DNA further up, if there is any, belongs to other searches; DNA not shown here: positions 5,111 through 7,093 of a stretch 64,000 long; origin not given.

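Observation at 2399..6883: Non-canonical end of the assembly line: C - carrier - A(Ser) - C, no thioesterase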

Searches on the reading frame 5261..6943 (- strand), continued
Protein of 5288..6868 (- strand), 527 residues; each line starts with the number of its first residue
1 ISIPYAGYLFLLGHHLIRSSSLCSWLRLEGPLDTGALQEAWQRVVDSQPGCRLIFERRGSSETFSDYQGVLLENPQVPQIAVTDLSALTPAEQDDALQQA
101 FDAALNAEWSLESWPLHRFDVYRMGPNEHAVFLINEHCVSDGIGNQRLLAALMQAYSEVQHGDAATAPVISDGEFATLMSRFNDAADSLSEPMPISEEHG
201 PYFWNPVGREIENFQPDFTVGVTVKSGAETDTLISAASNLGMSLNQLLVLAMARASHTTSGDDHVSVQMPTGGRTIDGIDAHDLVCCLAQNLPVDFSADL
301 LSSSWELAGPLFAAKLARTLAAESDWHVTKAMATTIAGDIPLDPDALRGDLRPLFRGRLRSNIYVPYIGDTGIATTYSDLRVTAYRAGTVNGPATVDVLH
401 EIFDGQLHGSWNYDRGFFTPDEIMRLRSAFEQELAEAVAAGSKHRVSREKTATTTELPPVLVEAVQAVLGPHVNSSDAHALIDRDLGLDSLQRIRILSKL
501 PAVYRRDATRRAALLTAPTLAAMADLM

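Call 77: search_dna_similar(query=window:5288-6868:-, collection=plasmids, mode=protein, max_evalue=1e-10, max_rows=15)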
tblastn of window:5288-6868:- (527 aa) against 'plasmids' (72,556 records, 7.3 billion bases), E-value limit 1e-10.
Records with a match: 1; places in all: 1; records where one place covers at least 80% of the query: 1.
Best place of each record, by identity: <60% 1.
By first word of the organism name: Nostoc 1.
By predicted mobility (MOB-suite, as given by PLSDB): non-mobilizable 1.
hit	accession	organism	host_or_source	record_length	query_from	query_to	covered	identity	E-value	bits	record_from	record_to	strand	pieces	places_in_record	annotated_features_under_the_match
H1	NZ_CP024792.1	Nostoc flagelliforme CCNUN1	cell culture,desert soil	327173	1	500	95%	29.3%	1e-60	224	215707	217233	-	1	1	type I polyketide synthase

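Call 78: get_annotated_region(hit=H1, flank=15000)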
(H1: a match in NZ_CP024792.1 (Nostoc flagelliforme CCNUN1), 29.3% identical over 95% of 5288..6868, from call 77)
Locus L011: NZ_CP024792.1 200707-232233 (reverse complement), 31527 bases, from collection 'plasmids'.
description: Nostoc flagelliforme CCNUN1 plasmid pNFSY07, complete sequence
organism: Nostoc flagelliforme CCNUN1 (NCBI taxid 2038116)
taxonomy: Bacteria; Cyanobacteriota; Cyanophyceae; Nostocales; Nostocaceae; Nostoc; Nostoc flagelliforme; Nostoc flagelliforme CCNUN1
host: -; source: cell culture,desert soil; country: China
typing (MOB-suite, as given by PLSDB): non-mobilizable
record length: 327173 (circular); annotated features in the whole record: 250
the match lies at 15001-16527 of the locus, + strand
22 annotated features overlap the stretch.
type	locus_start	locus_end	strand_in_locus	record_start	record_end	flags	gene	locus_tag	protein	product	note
CDS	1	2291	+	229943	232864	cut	-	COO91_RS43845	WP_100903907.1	type I polyketide synthase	-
CDS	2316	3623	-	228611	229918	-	-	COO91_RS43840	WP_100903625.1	IS4 family transposase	-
CDS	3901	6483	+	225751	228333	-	-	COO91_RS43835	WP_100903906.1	type I polyketide synthase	-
CDS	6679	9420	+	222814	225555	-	-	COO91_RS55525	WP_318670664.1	type I polyketide synthase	-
CDS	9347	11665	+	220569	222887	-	-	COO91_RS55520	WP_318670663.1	beta-ketoacyl reductase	-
CDS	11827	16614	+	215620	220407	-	-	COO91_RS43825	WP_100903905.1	type I polyketide synthase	-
CDS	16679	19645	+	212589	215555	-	-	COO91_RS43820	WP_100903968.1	amino acid adenylation domain-containing protein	-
CDS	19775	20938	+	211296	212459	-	-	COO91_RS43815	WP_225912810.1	MFS transporter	GO:0055085 - transmembrane transport [Evidence IEA]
CDS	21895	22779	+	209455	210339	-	-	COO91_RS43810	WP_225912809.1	PEP-CTERM sorting domain-containing protein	-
CDS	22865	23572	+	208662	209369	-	-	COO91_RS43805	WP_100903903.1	PEP-CTERM sorting domain-containing protein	-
CDS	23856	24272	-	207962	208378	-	-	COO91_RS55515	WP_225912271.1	transposase family protein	-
CDS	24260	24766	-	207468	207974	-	-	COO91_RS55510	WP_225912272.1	transposase family protein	-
CDS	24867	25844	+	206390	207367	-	-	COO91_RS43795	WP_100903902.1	hypothetical protein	-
CDS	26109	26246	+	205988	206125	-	-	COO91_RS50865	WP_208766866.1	hypothetical protein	-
CDS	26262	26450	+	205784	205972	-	-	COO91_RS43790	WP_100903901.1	hypothetical protein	-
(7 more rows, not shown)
